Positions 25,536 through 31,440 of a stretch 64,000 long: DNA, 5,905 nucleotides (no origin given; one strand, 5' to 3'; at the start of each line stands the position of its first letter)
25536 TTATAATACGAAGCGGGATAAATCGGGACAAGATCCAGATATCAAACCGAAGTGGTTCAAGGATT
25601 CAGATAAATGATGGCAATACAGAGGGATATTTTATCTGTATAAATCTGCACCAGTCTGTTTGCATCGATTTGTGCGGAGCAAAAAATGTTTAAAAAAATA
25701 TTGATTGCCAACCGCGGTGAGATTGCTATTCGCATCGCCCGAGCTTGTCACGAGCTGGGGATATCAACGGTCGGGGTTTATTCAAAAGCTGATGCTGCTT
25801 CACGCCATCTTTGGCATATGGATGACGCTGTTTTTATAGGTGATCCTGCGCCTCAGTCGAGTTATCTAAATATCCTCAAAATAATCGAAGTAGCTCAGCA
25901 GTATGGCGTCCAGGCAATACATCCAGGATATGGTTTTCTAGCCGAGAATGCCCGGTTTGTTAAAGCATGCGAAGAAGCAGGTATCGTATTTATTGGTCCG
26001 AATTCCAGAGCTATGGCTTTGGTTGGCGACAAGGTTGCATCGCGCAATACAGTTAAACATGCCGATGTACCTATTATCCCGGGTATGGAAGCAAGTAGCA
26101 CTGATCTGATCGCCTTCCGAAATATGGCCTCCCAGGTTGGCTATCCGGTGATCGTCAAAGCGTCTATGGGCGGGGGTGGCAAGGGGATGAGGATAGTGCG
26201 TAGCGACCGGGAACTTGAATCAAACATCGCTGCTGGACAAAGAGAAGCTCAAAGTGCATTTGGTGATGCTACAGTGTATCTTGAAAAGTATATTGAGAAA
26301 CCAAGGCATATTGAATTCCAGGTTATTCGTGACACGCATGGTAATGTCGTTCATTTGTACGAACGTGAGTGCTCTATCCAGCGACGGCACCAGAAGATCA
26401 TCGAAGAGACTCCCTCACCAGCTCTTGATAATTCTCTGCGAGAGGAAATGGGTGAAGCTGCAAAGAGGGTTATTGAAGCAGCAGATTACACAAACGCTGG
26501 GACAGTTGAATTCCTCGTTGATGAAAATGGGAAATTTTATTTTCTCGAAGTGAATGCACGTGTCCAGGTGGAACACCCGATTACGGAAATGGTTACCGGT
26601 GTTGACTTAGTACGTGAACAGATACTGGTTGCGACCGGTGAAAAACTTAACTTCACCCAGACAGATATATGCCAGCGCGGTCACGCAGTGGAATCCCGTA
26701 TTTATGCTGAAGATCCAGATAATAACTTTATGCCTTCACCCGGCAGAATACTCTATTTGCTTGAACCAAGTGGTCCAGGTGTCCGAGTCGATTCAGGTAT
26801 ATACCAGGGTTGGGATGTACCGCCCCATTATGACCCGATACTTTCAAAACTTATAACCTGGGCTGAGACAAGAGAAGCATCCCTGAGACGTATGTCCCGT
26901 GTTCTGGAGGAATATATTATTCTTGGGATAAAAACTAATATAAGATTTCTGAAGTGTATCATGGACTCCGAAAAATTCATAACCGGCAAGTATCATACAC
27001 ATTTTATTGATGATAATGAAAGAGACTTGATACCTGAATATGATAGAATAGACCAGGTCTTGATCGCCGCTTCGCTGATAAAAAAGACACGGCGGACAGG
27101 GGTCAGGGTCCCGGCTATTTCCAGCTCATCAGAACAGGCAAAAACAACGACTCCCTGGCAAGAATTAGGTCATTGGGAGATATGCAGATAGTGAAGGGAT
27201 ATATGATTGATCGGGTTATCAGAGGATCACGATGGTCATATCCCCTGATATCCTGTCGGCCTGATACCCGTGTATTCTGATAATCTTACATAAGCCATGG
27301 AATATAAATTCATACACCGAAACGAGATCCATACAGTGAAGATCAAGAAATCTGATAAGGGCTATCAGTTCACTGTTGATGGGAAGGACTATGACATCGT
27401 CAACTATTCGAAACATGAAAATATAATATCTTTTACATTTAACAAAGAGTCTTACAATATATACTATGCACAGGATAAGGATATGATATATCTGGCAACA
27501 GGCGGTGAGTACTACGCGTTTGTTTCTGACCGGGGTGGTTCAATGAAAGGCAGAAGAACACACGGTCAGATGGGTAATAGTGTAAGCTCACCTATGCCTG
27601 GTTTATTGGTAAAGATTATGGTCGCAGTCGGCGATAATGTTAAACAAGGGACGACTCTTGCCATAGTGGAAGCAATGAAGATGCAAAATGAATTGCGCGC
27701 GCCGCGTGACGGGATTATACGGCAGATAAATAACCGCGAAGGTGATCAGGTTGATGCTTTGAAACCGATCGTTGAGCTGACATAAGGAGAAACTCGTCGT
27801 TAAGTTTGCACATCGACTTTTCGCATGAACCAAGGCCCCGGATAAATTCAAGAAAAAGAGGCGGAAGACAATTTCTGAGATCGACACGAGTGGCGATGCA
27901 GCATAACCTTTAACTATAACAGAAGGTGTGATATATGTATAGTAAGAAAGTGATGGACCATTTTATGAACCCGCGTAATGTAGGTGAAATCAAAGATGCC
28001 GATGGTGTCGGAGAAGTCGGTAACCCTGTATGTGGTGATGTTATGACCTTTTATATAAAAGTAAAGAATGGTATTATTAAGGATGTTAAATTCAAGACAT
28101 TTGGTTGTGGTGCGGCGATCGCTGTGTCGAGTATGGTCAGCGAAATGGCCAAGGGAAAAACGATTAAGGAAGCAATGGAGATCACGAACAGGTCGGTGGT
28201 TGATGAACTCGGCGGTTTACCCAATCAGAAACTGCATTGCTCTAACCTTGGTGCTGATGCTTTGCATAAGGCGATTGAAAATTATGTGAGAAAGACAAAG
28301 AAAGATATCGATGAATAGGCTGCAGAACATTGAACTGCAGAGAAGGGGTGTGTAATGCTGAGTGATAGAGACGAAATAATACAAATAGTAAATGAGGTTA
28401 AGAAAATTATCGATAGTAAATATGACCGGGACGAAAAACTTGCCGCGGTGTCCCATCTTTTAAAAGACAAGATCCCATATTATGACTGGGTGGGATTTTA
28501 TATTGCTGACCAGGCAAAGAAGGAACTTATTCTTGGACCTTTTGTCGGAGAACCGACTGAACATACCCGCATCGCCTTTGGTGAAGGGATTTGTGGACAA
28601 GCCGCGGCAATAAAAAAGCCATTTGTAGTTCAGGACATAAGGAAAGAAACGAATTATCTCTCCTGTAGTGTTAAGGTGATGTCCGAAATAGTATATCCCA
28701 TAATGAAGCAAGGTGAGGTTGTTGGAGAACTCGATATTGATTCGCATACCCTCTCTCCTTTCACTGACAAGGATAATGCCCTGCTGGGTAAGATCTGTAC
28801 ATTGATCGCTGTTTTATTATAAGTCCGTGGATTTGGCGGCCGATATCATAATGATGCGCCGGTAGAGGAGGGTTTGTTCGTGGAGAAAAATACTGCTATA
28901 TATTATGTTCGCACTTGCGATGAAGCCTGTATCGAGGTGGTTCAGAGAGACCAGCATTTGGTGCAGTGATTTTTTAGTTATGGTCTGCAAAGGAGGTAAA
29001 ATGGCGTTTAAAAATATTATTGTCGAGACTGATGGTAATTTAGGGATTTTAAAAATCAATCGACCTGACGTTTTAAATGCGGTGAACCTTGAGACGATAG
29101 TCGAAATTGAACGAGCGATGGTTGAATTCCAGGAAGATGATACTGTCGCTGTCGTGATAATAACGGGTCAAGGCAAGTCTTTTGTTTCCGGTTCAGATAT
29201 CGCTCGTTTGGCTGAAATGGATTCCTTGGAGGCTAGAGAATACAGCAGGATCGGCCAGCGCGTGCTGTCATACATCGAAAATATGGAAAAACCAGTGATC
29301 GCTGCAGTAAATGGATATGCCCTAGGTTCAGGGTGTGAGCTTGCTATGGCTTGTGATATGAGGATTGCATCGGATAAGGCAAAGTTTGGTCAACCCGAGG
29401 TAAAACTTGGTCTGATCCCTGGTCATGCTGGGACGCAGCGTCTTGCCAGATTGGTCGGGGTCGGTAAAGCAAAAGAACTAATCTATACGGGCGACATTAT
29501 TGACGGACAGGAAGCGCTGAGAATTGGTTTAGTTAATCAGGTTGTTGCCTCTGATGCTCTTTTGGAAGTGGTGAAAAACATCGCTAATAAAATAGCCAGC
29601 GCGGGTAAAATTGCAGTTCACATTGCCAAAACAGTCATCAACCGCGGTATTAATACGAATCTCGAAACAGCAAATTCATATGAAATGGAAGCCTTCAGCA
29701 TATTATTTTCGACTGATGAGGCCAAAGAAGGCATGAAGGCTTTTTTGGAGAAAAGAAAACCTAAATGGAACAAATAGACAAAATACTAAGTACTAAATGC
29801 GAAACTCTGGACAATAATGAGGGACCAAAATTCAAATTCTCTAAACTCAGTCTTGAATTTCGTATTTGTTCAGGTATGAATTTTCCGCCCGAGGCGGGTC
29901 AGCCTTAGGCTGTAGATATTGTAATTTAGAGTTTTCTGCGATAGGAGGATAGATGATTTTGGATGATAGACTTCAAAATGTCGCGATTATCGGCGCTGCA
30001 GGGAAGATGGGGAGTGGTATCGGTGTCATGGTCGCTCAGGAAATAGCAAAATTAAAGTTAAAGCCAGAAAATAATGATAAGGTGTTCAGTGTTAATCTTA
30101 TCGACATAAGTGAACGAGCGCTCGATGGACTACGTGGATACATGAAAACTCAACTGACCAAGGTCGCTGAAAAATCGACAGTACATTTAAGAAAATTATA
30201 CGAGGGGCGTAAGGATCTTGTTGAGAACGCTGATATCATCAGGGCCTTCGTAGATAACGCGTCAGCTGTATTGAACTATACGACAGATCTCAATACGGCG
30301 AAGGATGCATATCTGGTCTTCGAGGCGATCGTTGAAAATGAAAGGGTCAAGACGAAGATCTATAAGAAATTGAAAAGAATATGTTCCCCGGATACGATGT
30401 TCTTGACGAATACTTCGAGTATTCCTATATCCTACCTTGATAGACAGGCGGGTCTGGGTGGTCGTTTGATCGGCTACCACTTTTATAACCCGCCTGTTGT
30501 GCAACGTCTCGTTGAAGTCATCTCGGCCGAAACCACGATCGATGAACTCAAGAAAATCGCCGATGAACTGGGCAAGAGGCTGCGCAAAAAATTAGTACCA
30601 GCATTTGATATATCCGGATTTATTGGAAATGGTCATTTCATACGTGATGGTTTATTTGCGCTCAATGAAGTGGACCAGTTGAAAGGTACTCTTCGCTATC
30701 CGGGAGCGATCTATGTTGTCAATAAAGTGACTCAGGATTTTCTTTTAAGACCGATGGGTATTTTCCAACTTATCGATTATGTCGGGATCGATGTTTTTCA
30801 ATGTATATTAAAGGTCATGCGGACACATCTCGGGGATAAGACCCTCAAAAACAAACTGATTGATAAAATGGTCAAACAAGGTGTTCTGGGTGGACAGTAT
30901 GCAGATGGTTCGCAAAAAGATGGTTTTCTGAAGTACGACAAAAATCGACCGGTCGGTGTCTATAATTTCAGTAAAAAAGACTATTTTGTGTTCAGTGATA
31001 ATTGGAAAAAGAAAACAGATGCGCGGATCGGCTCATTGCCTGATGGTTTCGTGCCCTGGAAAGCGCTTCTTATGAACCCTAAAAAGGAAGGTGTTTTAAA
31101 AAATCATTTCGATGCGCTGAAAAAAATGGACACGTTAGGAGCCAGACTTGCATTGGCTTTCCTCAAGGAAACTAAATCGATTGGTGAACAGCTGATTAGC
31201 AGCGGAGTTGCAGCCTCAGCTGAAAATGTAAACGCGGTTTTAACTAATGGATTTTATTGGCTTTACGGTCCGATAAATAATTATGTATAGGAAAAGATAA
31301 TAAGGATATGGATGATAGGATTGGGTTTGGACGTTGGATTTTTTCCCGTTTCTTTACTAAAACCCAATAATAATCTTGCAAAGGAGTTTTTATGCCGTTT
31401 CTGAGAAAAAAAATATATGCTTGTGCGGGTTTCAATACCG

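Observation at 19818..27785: Archaeal-type HMGCS/thiolase/DUF35 trio fused into one gene string with methylcrotonyl-CoA carboxylase and a hydratase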

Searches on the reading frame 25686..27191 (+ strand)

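Call 3: search_protein_families(library=pfam, proteins=[window:25686-27191:+])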
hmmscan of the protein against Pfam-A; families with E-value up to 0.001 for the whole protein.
window:25686-27191:+ (501 aa): 8 families
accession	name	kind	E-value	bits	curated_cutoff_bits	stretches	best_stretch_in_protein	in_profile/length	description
PF02786.22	CPSase_L_D2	-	3.5e-78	262.4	19.8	1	115-322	1-209/211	Carbamoyl-phosphate synthase L chain, ATP binding domain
PF00289.28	Biotin_carb_N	-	1.7e-44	151.2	25.5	1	1-110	1-110/110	Biotin carboxylase, N-terminal domain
PF02785.25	Biotin_carb_C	-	2.1e-40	137.6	32.4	1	336-442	1-107/108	Biotin carboxylase C-terminal domain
PF02222.28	ATP-grasp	-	1.4e-13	51.3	27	1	124-293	4-163/179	ATP-grasp domain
PF07478.18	Dala_Dala_lig_C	-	2.7e-12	47.1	24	1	143-291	27-174/204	D-ala D-ala ligase C-terminus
PF02655.19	ATP-grasp_3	-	3.1e-06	27.8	23.2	1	114-294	2-158/160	ATP-grasp domain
PF08443.16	RimK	-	0.00028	21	21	1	141-310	30-182/188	RimK-like ATP-grasp domain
PF14397.11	ATPgrasp_ST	-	0.00035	20.3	31.4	0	108-193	13-101/278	Sugar-transfer associated ATP-grasp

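Call 5: search_protein_families(library=ncbifam, proteins=[window:25686-27191:+], max_evalue=0.00001)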
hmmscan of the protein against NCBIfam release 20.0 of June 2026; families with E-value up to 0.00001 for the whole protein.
window:25686-27191:+ (501 aa): 33 families (the best 25 are shown)
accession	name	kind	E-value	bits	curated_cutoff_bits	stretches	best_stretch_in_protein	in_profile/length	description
NF006406.0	PRK08654.1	equivalog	1.6e-201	670.2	739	1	1-454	1-452/499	acetyl-CoA carboxylase biotin carboxylase subunit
NF006367.0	PRK08591.1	subfamily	1.4e-194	647.1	597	1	1-444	1-444/451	acetyl-CoA carboxylase biotin carboxylase subunit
NF009554.0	PRK12999.1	equivalog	6.4e-193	643.6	965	1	1-451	4-461/1147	pyruvate carboxylase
TIGR00514.1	accC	equivalog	1.8e-192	640.2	626.5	1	1-445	1-445/449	acetyl-CoA carboxylase biotin carboxylase subunit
NF004085.0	PRK05586.1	equivalog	3e-183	609.8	723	1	1-444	1-444/448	acetyl-CoA carboxylase biotin carboxylase subunit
TIGR01235.1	pyruv_carbox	equivalog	5e-176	587.3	1114.45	1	4-444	1-451/1143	pyruvate carboxylase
NF005525.0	PRK07178.1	equivalog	5.4e-168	559.5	768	1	1-445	1-443/471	acetyl-CoA carboxylase biotin carboxylase subunit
NF009471.0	PRK12833.1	equivalog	1.2e-167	558.2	686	1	3-443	6-446/467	acetyl-CoA carboxylase biotin carboxylase subunit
NF006287.0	PRK08463.1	equivalog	1.5e-158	528.5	775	1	1-452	1-452/479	acetyl-CoA carboxylase subunit A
NF006286.0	PRK08462.1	equivalog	5.6e-156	519.8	740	1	2-444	4-444/445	acetyl-CoA carboxylase biotin carboxylase subunit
TIGR02712.1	urea_carbox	equivalog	1.6e-154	516.3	1303.85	1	2-444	1-442/1201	urea carboxylase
TIGR01369.1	CPSaseII_lrg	equivalog_domain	1.4e-18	65.9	1027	1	63-326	621-874/1052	carbamoyl-phosphate synthase (glutamine-hydrolyzing) large subunit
TIGR01205.1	D_ala_D_alaTIGR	subfamily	3e-17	62.6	245.65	1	96-291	87-285/318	D-alanine--D-alanine ligase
NF003671.0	PRK05294.1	equivalog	3.2e-16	58.1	599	1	63-325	618-870/1058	carbamoyl-phosphate synthase large subunit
NF002378.0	PRK01372.1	subfamily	1.2e-15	57.1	243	1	93-291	78-269/305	D-alanine--D-alanine ligase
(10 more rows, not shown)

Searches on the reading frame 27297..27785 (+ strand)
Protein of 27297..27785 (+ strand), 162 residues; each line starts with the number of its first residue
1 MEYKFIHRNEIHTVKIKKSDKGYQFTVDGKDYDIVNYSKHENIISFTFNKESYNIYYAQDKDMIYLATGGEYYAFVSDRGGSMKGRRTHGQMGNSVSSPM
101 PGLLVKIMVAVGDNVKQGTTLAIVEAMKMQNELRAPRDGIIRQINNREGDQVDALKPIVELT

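Call 3: search_protein_families(library=pfam, proteins=[window:27297-27785:+])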
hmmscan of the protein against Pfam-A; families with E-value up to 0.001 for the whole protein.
window:27297-27785:+ (162 aa): 5 families
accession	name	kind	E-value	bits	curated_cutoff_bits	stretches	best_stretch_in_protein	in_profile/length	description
PF00364.28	Biotin_lipoyl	-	7.7e-20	70.9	22.1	1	95-161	2-73/73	Biotin-requiring enzyme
PF13533.13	Biotin_lipoyl_2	-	2.5e-07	30.8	29.8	1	96-124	3-31/32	Biotin-lipoyl like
PF13437.12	HlyD_3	-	1.2e-05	26.4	22.2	0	133-161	2-30/106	HlyD family secretion protein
PF01597.25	GCV_H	-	0.00029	21.2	22.2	1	110-147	40-77/122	Glycine cleavage H-protein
PF16576.10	HlyD_D23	-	0.00049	19.9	30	0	95-126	110-141/214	Barrel-sandwich domain of CusB or HlyD membrane-fusion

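Call 5: search_protein_families(library=ncbifam, proteins=[window:27297-27785:+], max_evalue=0.00001)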
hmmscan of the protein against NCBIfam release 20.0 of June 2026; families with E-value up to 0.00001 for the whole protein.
window:27297-27785:+ (162 aa): 18 families
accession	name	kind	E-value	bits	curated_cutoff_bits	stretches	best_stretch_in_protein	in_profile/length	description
NF004173.0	PRK05641.1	equivalog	1.4e-21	77.7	199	1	93-161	84-152/153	putative acetyl-CoA carboxylase biotin carboxyl carrier protein subunit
NF006761.0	PRK09282.1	domain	1.2e-19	70.3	402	1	15-161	459-589/591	pyruvate carboxylase subunit B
NF010643.0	PRK14040.1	subfamily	1e-17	63.9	892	1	15-161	474-594/595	oxaloacetate decarboxylase subunit alpha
NF005117.0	PRK06549.1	equivalog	2.6e-16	60.4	159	1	92-156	60-124/130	acetyl-CoA carboxylase biotin carboxyl carrier protein subunit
TIGR01108.1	oadA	equivalog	2.6e-15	55.9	756.5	1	86-154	510-578/582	sodium-extruding oxaloacetate decarboxylase subunit alpha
NF009554.0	PRK12999.1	equivalog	4.9e-15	54.4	965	1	91-161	1075-1145/1147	pyruvate carboxylase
TIGR01235.1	pyruv_carbox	equivalog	5e-14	50.8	1114.45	1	91-160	1070-1141/1143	pyruvate carboxylase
TIGR02712.1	urea_carbox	equivalog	1.3e-13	49.6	1303.85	1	6-159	1046-1198/1201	urea carboxylase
NF047903.1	MmDecMmdC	equivalog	2e-13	50.9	200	1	94-145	64-115/132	methylmalonyl-CoA decarboxylase subunit gamma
NF006079.0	PRK08225.1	equivalog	2.5e-12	46.6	95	1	95-160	3-68/70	acetyl-CoA carboxylase biotin carboxyl carrier protein subunit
NF010645.0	PRK14042.1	equivalog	3.4e-10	39.3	1182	1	96-153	528-585/596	pyruvate carboxylase subunit B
TIGR00531.1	BCCP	equivalog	2e-09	38.1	115.2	1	105-155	98-148/156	acetyl-CoA carboxylase biotin carboxyl carrier protein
NF004547.1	PRK05889.1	equivalog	2.7e-09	37.1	75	1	92-154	1-63/71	biotin/lipoyl-binding carrier protein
NF008814.0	PRK11854.1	equivalog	6.7e-07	28.1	722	1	105-159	18-72/637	pyruvate dehydrogenase complex dihydrolipoyllysine-residue acetyltransferase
TIGR01730.1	RND_mfp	subfamily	7.5e-07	28.4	94.9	0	91-130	24-63/322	efflux RND transporter periplasmic adaptor subunit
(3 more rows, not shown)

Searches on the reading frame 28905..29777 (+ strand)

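Call 4: search_protein_families(library=pfam, proteins=[window:28905-29777:+])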
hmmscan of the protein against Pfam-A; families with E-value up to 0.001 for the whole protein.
window:28905-29777:+ (290 aa): 2 families
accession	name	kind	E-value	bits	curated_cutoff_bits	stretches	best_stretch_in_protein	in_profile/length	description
PF00378.25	ECH_1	-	1.1e-69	235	27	1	43-289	3-249/251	Enoyl-CoA hydratase/isomerase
PF16113.10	ECH_2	-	5.2e-39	135.1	27.2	1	47-283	2-241/335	Enoyl-CoA hydratase/isomerase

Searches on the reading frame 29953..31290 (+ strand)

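Call 4: search_protein_families(library=pfam, proteins=[window:29953-31290:+])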
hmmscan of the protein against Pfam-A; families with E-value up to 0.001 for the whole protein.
window:29953-31290:+ (445 aa): 2 families
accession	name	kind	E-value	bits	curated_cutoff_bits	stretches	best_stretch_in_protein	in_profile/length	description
PF02737.24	3HCDH_N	-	2.3e-35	122.6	22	1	9-217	1-177/180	3-hydroxyacyl-CoA dehydrogenase, NAD binding domain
PF00725.27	3HCDH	-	4.4e-09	37.2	22.1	1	257-319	30-93/97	3-hydroxyacyl-CoA dehydrogenase, C-terminal domain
